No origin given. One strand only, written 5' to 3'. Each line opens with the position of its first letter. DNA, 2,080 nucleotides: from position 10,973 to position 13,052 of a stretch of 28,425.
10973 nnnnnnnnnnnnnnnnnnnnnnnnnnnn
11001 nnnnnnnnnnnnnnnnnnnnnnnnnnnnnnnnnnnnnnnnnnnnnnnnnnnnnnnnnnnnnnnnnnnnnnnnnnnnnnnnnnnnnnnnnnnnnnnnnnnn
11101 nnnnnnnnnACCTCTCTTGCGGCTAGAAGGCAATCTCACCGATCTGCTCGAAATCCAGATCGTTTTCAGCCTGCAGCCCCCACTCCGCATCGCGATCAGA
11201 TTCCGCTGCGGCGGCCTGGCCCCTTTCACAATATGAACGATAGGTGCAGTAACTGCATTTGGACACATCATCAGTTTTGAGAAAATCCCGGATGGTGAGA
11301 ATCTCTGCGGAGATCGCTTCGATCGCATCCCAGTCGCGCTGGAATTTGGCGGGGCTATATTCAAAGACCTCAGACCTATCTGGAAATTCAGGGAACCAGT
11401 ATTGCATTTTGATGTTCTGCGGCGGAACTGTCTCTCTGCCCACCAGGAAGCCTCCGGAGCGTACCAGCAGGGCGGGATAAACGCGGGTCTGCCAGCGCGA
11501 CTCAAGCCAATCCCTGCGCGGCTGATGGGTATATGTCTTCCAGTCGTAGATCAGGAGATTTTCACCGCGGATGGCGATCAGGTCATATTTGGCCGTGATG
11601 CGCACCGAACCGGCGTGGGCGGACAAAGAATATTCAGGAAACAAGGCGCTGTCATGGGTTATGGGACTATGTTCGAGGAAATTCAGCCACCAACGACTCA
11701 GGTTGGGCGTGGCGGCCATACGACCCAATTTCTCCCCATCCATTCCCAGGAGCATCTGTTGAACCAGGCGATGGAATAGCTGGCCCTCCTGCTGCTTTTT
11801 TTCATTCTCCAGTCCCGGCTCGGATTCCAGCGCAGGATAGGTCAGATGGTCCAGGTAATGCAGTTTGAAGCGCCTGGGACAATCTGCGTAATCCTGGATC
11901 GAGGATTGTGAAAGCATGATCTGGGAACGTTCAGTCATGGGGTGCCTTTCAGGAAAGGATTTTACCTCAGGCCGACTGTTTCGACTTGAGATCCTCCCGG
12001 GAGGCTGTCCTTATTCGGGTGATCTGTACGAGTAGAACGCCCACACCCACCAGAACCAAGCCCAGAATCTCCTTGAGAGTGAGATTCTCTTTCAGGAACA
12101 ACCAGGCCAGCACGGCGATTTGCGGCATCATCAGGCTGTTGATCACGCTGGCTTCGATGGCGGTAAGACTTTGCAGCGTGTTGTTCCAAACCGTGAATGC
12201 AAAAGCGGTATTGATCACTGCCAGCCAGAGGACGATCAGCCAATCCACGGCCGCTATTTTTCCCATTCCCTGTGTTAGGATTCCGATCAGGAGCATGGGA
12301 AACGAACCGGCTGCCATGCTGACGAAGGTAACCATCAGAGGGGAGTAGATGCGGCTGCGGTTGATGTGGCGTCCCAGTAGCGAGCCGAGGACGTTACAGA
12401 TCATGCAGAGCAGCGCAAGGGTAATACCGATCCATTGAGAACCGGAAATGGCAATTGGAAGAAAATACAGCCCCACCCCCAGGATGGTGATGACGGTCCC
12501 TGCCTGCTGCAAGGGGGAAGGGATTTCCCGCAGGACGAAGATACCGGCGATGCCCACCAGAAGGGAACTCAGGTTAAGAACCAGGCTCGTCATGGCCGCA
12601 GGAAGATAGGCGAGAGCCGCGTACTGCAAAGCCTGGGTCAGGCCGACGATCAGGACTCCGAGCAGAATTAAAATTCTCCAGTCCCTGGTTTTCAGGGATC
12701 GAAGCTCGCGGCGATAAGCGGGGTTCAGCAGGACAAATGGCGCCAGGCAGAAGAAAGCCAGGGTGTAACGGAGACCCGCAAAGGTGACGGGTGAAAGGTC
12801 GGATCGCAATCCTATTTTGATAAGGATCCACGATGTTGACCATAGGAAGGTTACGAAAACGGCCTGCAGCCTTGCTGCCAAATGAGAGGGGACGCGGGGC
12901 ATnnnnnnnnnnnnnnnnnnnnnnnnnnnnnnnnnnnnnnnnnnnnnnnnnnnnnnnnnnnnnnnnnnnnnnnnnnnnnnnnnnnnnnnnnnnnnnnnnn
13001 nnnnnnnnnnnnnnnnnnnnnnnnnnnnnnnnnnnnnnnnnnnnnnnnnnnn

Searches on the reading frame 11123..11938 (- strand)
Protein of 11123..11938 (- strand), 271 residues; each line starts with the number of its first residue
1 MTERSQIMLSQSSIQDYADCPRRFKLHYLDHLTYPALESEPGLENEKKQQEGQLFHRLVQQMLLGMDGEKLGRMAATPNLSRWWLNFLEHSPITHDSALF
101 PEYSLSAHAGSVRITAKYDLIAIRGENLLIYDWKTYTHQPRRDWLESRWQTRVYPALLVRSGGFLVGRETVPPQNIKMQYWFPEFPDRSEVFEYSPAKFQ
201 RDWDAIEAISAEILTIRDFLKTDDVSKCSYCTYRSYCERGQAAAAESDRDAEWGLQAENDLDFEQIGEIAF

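Call 4: search_protein_families(library=pfam, proteins=[window:11123-11938:-], max_evalue=0.1)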
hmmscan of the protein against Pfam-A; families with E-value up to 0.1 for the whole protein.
window:11123-11938:- (271 aa): 1 family
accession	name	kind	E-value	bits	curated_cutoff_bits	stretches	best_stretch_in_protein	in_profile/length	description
PF12705.13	PDDEXK_1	-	1.5e-27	97.6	22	1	9-238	2-247/247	PD-(D/E)XK nuclease superfamily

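Call 5: search_protein_families(library=ncbifam, proteins=[window:11123-11938:-], max_evalue=0.1)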
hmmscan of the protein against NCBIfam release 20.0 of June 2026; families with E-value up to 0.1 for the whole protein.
window:11123-11938:- (271 aa): 1 family
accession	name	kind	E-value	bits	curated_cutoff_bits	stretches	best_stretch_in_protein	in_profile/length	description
TIGR00372.1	cas4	equivalog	0.00042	20.2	65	1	108-238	62-179/180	CRISPR-associated protein Cas4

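Call 8: search_solved_structures(query=window:11123-11938:-, max_evalue=10)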
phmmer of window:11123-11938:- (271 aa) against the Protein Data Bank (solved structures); distinct sequences matched with E-value up to 10: 0.

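Call 15: find_homologous_proteins(query=window:11123-11938:-, max_evalue=0.001)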
Query window:11123-11938:- (271 aa): 2881 proteins with E <= 0.001 among 3330 candidates; the best 120 are listed.
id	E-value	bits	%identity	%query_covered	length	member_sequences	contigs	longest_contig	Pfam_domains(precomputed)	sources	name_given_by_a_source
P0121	9.2e-185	630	100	100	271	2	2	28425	PF12705.14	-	-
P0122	5.5e-141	487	76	100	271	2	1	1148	PF12705.14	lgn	-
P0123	4.3e-134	464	70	100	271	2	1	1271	PF12705.14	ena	-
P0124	1.5e-130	453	72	100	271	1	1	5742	PF12705.14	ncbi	-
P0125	8.5e-112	391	62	100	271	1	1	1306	PF12705.14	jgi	-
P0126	5.1e-110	385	61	100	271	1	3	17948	PF12705.14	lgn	-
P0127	6.6e-109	382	61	97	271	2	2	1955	PF12705.14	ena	-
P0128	2.1e-103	364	59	95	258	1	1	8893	PF12705.14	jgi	jgi:hypothetical protein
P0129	4.2e-98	346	57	97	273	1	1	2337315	PF01930.24,PF12705.14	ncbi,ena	-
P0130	1.3e-96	341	55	100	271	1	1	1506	PF12705.14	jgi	jgi:hypothetical protein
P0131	2.3e-94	334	56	98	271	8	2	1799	PF12705.14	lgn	-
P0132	2.8e-93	330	56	100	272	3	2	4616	PF12705.14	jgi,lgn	jgi:hypothetical protein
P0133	8.8e-93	329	55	100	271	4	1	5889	PF12705.14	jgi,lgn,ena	-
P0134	1.6e-92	328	56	97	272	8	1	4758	PF12705.14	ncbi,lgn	ncbi:MAG: PD-(D/E)XK nuclease family protein [Chloroflexota bacterium]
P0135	1.7e-92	328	54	97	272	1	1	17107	PF12705.14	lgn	-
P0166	4.5e-89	317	53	97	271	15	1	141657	PF12705.14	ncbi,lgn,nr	ncbi:MAG: PD-(D/E)XK nuclease family protein [Chloroflexi bacterium]|nr:PD-(D/E)XK nuclease family p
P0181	3.2e-88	314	53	98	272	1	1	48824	PF12705.14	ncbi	-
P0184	3.9e-88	313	52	100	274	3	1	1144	PF12705.14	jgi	jgi:CRISPR/Cas system-associated exonuclease Cas4 (RecB family)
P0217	2.3e-87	311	52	94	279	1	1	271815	PF12705.14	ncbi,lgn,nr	ncbi:MAG: PD-(D/E)XK nuclease family protein [Chloroflexi bacterium]|nr:PD-(D/E)XK nuclease family p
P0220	2.5e-87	311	53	100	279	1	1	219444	PF12705.14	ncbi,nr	ncbi:MAG: PD-(D/E)XK nuclease family protein [Chloroflexi bacterium]|nr:PD-(D/E)XK nuclease family p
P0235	4.8e-87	310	52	97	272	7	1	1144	PF12705.14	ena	-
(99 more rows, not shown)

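Call 17: find_encoding_contigs(protein=P0220, flank=10000, max_places=2)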
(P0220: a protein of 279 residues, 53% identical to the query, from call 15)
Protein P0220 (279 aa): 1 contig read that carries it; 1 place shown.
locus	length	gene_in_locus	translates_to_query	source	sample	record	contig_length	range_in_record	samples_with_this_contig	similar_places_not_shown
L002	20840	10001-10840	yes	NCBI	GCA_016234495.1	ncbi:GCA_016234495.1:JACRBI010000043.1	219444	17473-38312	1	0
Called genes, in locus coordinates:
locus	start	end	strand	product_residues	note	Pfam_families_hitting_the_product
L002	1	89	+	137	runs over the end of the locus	-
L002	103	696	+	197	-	PF09335:VTT_dom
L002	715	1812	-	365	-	-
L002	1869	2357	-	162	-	PF00254:FKBP_C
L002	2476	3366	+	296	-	-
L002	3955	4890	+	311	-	PF00005:ABC_tran, PF13304:AAA_21 (weak), PF13732:DrrA1-3_C (weak)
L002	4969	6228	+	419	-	PF12698:ABC2_membrane_3, PF12679:ABC2_membrane_2, PF01061:ABC2_membrane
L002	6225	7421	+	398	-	PF12679:ABC2_membrane_2, PF12698:ABC2_membrane_3, PF01061:ABC2_membrane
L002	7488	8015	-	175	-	PF01842:ACT (faint), PF13291:ACT_4 (faint), PF13740:ACT_6, PF22629:ACT_AHAS_ss (faint)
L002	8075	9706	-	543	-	PF02463:SMC_N (faint), PF00005:ABC_tran, PF00006:ATP-synt_ab (faint), PF13304:AAA_21 (faint), PF13401:AAA_22 (faint), PF12848:ABC_tran_Xtn, PF00005:ABC_tran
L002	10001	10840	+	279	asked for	PF12705:PDDEXK_1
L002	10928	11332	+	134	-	-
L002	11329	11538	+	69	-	PF08279:HTH_11 (weak), PF12844:HTH_19, PF13412:HTH_24 (weak), PF01381:HTH_3, PF13413:HTH_25 (weak), PF13443:HTH_26, PF13560:HTH_31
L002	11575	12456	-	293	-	PF09992:NAGPA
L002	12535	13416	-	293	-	PF07136:DUF1385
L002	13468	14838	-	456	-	PF01546:Peptidase_M20, PF07687:M20_dimer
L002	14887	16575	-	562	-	PF00496:SBP_bac_5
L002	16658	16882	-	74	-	PF03840:SecG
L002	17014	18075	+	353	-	PF02811:PHP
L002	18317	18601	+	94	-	PF01250:Ribosomal_S6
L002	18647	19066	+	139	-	PF00436:SSB, PF22657:SSB_1 (weak)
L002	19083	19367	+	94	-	PF01084:Ribosomal_S18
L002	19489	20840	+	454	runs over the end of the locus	-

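Call 18: find_encoding_contigs(protein=P0217, flank=10000, max_places=2)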
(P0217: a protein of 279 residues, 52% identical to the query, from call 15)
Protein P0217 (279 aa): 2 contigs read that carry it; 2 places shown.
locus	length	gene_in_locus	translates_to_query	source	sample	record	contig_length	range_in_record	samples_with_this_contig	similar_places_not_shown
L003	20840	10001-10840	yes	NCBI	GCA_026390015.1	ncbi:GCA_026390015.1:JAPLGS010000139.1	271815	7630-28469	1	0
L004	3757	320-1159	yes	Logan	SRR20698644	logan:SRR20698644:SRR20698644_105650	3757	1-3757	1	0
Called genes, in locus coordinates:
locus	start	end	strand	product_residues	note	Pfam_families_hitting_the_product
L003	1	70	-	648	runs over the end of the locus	PF00989:PAS, PF08448:PAS_4 (faint), PF13426:PAS_9, PF00512:HisKA, PF02518:HATPase_c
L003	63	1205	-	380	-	PF00072:Response_reg, PF00512:HisKA, PF02518:HATPase_c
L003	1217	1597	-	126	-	PF16697:Yop-YscD_cpl, PF00498:FHA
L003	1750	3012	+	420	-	PF01018:GTP1_OBG, PF00009:GTP_EFTU (faint), PF01926:MMR_HSR1, PF02421:FeoB_N, PF09269:DUF1967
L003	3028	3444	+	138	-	-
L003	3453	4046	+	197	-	PF09335:VTT_dom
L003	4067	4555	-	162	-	PF00254:FKBP_C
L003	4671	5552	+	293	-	-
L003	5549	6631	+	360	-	PF03576:Peptidase_S58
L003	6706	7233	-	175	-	PF01842:ACT (faint), PF13291:ACT_4 (faint), PF13740:ACT_6, PF22629:ACT_AHAS_ss (faint)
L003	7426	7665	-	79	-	-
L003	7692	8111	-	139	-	PF10825:DUF2752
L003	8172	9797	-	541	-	PF02463:SMC_N (faint), PF13555:AAA_29 (faint), PF00005:ABC_tran, PF00006:ATP-synt_ab (faint), PF13304:AAA_21 (weak), PF12848:ABC_tran_Xtn, PF00005:ABC_tran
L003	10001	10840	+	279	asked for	PF12705:PDDEXK_1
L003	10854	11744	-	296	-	PF07136:DUF1385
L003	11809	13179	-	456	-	PF01546:Peptidase_M20, PF07687:M20_dimer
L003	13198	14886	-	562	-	PF00496:SBP_bac_5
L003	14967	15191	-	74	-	PF03840:SecG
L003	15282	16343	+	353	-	PF02811:PHP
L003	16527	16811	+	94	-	PF01250:Ribosomal_S6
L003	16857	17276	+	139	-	PF00436:SSB, PF22657:SSB_1 (weak)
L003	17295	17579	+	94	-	PF01084:Ribosomal_S18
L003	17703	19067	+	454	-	PF13623:SurA_N_2, PF13624:SurA_N_3, PF13616:Rotamase_3, PF00639:Rotamase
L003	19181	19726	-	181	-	PF02463:SMC_N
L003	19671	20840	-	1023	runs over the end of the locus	PF02463:SMC_N, PF13175:AAA_15 (weak), PF13304:AAA_21 (weak), PF13476:AAA_23, PF13555:AAA_29 (faint), PF06470:SMC_hinge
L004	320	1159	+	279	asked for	PF12705:PDDEXK_1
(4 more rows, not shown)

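Call 37: search_solved_structures(query=A3, max_evalue=10, show_alignments=2)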
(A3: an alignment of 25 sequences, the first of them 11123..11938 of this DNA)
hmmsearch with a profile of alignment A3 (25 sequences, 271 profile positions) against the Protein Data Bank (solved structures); distinct sequences matched with E-value up to 10: 3.
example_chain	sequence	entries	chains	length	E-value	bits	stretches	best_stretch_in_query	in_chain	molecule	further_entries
9iac_A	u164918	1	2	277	0.02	17.5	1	105-239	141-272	Similar to tr|Q3MCC8|Q3MCC8_ANAVT Hypothetical protein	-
9iab_A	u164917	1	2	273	0.41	13.2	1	97-239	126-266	PD-(D/E)XK endonuclease-like domain-containing protein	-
4ic1_A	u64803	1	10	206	1.2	11.6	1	112-164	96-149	Uncharacterized protein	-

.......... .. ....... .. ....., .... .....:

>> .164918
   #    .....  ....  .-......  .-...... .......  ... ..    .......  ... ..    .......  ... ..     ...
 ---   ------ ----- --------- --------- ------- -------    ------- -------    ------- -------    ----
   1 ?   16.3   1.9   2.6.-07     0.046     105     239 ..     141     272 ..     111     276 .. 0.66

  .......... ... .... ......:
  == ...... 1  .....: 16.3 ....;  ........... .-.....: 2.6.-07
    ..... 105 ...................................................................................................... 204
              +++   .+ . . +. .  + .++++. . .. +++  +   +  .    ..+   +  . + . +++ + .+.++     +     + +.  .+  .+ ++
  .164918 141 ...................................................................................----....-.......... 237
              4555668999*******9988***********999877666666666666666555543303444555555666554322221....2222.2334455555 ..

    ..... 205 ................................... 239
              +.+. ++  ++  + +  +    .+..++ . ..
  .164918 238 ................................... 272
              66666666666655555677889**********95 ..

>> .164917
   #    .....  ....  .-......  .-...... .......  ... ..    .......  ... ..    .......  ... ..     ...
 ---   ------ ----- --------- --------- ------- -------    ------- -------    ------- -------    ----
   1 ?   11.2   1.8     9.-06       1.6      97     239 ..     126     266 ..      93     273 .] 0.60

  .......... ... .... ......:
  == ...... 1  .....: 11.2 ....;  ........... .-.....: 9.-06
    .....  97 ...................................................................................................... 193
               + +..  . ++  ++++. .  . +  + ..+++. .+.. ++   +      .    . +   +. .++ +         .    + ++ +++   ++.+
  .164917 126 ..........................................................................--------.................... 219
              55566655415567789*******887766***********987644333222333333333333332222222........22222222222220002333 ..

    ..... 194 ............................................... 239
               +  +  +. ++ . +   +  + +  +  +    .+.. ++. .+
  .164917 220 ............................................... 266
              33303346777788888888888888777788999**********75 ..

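Call 42: search_protein_families(library=padloc, proteins=[window:11123-11938:-], max_evalue=0.01)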
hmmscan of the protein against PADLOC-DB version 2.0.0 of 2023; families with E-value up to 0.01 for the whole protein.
window:11123-11938:- (271 aa): 8 families
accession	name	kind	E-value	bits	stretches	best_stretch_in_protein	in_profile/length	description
PDLC02410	Aga_Cas4-like_Nuc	-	3.8e-07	28.2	1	96-142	116-162/255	Class II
PDLC01250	Cas4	-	6.3e-06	24.6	1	68-238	50-168/168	"CAS-I,CAS-II,CAS-III,CAS-IV,CAS-V,CAS-VI; acquisition_associated"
PDLC01447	Cas4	-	8e-06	24.4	1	6-239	2-159/161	"CAS-I,CAS-II,CAS-III,CAS-IV,CAS-V,CAS-VI; acquisition_associated"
PDLC00944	Cas4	-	7.9e-05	20.9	1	112-237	65-176/177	Cas4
PDLC02035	Cas4d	-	9.8e-05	19.9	0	222-253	159-190/196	-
PDLC00943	Cas4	-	0.00011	20.2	0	108-238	62-179/180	CRISPR-associated protein Cas4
PDLC02406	Aga_Cas4-like_Nuc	-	0.00024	18.8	0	214-239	280-305/308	Class II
PDLC01611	Cas4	-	0.00086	17.6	0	12-237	3-156/158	"CAS-I,CAS-II,CAS-III,CAS-IV,CAS-V,CAS-VI; acquisition_associated"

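Call 60: predict_structure(alignment_id=A4)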
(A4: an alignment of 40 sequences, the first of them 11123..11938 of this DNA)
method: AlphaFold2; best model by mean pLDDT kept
length: 271 residues; sequences in the alignment: 40
mean_pLDDT: 81.8   pTM: 0.78
mean pLDDT of the five models: 81.8, 80.2, 80.1, 78.7, 73.0
residues with pLDDT >= 90: 143; 70-90: 73; 50-70: 27; < 50: 28
segments of 3 or more residues with pLDDT < 50: 1-3, 249-271
pLDDT, mean of each block of 10 residues (from residue 1): 66 92 89 60 68 90 90 88 93 85 93 94 95 88 92 97 92 97 92 98 96 90 77 71 54 34 34 28
secondary structure, 60 per line:
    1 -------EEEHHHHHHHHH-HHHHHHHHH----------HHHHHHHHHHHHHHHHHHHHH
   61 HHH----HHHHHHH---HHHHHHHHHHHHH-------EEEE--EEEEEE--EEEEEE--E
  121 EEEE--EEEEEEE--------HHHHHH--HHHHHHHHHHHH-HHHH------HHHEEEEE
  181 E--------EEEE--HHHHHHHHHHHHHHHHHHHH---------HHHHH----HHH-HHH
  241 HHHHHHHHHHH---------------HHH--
elements in order: E8-10 H11-19 H21-29 H40-63 H68-74 H78-90 E98-101 E104-109 E112-117 E120-124 E127-133 H142-147 H150-161 H163-166 E176-181 E190-193 H196-215 H225-229 H238-251

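Call 62: fold_search(model_id=the predicted structure, library=pdb)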
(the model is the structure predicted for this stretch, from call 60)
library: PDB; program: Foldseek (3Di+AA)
matches with E <= 10: 341; with E <= 0.001: 33
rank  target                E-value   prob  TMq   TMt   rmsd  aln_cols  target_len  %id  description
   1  7sjr_A                1.4e-07  1.00  0.62  0.20   4.5       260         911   16  Cryo-EM structure of AdnA-AdnB(W325A) in complex with DNA and AMPPNP (released 2021-12-22)
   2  9iac_A                5.6e-07  1.00  0.57  0.57   5.8       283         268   15  Structure of the Argonaute-associated Cas4 family protein 1 (ACE1) from Microcystis aeruginosa (MaACE1) (released 2025-04-23)
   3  9iac_B                7.9e-07  1.00  0.57  0.57   5.1       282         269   15  Structure of the Argonaute-associated Cas4 family protein 1 (ACE1) from Microcystis aeruginosa (MaACE1) (released 2025-04-23)
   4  7lwa_A                1.3e-06  1.00  0.41  0.43  11.2       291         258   12  Human Exonuclease 5 crystal structure (T88E) in complex with ssDNA and Mg (released 2021-07-14)
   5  7lw9_A                1.4e-06  1.00  0.46  0.47  10.7       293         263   11  Human Exonuclease 5 crystal structure in complex with ssDNA, Sm, and Na (released 2021-07-14)
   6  9iab_B                1.7e-06  1.00  0.50  0.51   5.7       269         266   14  Structure of the Argonaute-associated Cas4 family protein 1 (ACE1) from Chroococcidiopsis thermalis (CtACE1) (released 2025-04-23)
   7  9np6_A                1.9e-06  1.00  0.64  0.22   4.8       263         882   16  Cryo-EM structure of AdnA(D934A)-AdnB(D1014A) in complex with AMPPNP and blunt end DNA (released 2025-03-19)
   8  7lw8_A                3.1e-06  1.00  0.41  0.43  10.6       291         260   12  Human Exonuclease 5 crystal structure in complex with a ssDNA (released 2021-07-14)
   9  6ppr_A                4.9e-06  1.00  0.64  0.23   3.9       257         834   16  Cryo-EM structure of AdnA(D934A)-AdnB(D1014A) in complex with AMPPNP and DNA (released 2019-11-20)
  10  4ic1_D                4.9e-06  1.00  0.45  0.57   7.5       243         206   12  Crystal structure of SSO0001 (released 2013-01-16)
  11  9iab_A                5.2e-06  1.00  0.51  0.52   6.8       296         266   13  Structure of the Argonaute-associated Cas4 family protein 1 (ACE1) from Chroococcidiopsis thermalis (CtACE1) (released 2025-04-23)
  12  6ppu_A                8.3e-06  1.00  0.61  0.30   4.5       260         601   18  Cryo-EM structure of AdnAB-AMPPNP-DNA complex (released 2019-11-20)
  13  7lw7                  8.3e-06  1.00  0.44  0.43  10.5       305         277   10  Human Exonuclease 5 crystal structure (released 2021-07-14)
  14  4ic1_A                1.2e-05  1.00  0.43  0.55   7.1       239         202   13  Crystal structure of SSO0001 (released 2013-01-16)
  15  4ic1_B                1.3e-05  1.00  0.44  0.55   7.0       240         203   13  Crystal structure of SSO0001 (released 2013-01-16)
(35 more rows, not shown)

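Call 80: find_encoding_contigs(protein=P0166, flank=10000, max_places=1)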
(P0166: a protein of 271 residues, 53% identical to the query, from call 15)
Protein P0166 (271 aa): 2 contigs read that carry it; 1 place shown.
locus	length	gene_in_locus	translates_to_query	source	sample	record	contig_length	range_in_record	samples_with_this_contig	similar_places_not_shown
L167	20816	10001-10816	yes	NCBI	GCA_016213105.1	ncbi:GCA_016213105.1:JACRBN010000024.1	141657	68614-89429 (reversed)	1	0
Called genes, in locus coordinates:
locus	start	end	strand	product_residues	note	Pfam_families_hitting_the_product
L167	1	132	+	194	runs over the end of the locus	-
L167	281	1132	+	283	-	PF00089:Trypsin, PF13365:Trypsin_2, PF13180:PDZ_2, PF17820:PDZ_6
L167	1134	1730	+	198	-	PF00196:GerE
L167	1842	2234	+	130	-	-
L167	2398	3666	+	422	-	PF14257:DUF4349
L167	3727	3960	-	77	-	-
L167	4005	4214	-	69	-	-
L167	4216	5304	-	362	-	PF01244:Peptidase_M19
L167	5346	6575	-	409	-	PF00575:S1 (weak), PF21710:Spt6_S1 (faint), PF00575:S1, PF23459:S1_RRP5 (weak), PF00575:S1, PF23459:S1_RRP5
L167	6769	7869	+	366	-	PF00493:MCM (faint), PF07728:AAA_5 (weak), PF01078:Mg_chelatase, PF17863:AAA_lid_2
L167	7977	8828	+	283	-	PF26791:AAPxQ, PF00092:VWA, PF13519:VWA_2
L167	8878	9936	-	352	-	PF01936:NYN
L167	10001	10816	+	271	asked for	PF12705:PDDEXK_1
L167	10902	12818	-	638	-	-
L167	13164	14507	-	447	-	-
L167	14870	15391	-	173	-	-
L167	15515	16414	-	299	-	PF09992:NAGPA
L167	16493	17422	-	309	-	PF07136:DUF1385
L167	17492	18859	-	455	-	PF01546:Peptidase_M20, PF07687:M20_dimer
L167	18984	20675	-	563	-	PF00496:SBP_bac_5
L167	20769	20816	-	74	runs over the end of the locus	PF03840:SecG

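Call 81: find_encoding_contigs(protein=P0181, flank=10000, max_places=1)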
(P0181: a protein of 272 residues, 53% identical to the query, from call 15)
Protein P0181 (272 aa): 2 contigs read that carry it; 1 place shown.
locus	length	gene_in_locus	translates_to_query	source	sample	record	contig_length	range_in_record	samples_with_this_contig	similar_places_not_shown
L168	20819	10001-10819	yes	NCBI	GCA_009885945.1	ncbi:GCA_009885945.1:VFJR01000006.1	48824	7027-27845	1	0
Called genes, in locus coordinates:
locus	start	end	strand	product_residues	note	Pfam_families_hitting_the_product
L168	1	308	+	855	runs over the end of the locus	PF01804:Penicil_amidase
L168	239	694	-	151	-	-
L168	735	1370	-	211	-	PF09335:VTT_dom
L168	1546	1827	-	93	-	-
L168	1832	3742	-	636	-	PF00756:Esterase (weak), PF02129:Peptidase_S15 (faint), PF20434:BD-FAE, PF00561:Abhydrolase_1 (faint), PF12146:Hydrolase_4 (faint), PF12697:Abhydrolase_6 (weak), PF00326:Peptidase_S9, PF01738:DLH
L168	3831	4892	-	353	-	PF03054:tRNA_Me_trans, PF20259:tRNA_Me_trans_M, PF20258:tRNA_Me_trans_C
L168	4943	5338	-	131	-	PF13366:PDDEXK_3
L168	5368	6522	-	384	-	PF00266:Aminotran_5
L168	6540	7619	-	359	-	PF01790:LGT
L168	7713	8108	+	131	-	PF00023:Ank (faint), PF12796:Ank_2 (weak)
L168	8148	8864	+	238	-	-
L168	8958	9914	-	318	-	PF02786:CPSase_L_D2 (weak), PF07478:Dala_Dala_lig_C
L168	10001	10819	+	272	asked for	PF12705:PDDEXK_1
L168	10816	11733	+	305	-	PF00781:DAGK_cat, PF19279:YegS_C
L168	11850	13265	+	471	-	PF13088:BNR_2, PF24316:Tli3 (faint), PF02012:BNR (faint)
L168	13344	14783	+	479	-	PF08323:Glyco_transf_5, PF13439:Glyco_transf_4 (faint), PF20706:GT4-conflict (weak), PF00534:Glycos_transf_1, PF13692:Glyco_trans_1_4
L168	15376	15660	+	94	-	PF01250:Ribosomal_S6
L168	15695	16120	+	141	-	PF00436:SSB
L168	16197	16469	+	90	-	PF01084:Ribosomal_S18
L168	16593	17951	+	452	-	PF13623:SurA_N_2, PF13624:SurA_N_3, PF09312:SurA_N (weak), PF13145:Rotamase_2, PF13616:Rotamase_3, PF00639:Rotamase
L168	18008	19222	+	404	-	PF00579:tRNA-synt_1b, PF22421:SYY_C-terminal (faint), PF01479:S4 (weak)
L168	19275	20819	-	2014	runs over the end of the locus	PF00072:Response_reg, PF08447:PAS_3, PF00989:PAS, PF08448:PAS_4, PF13426:PAS_9, PF01590:GAF, PF13185:GAF_2, PF01590:GAF, +18 more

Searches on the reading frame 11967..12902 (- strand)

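Call 14: search_protein_families(library=pfam, proteins=[window:11967-12902:-], max_evalue=0.00001)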
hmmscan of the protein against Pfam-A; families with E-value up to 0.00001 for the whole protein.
window:11967-12902:- (311 aa): 1 family
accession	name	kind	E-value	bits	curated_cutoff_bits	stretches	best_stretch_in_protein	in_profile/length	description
PF00892.27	EamA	-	4.5e-39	134.3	28.2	2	12-146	5-133/135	EamA-like transporter family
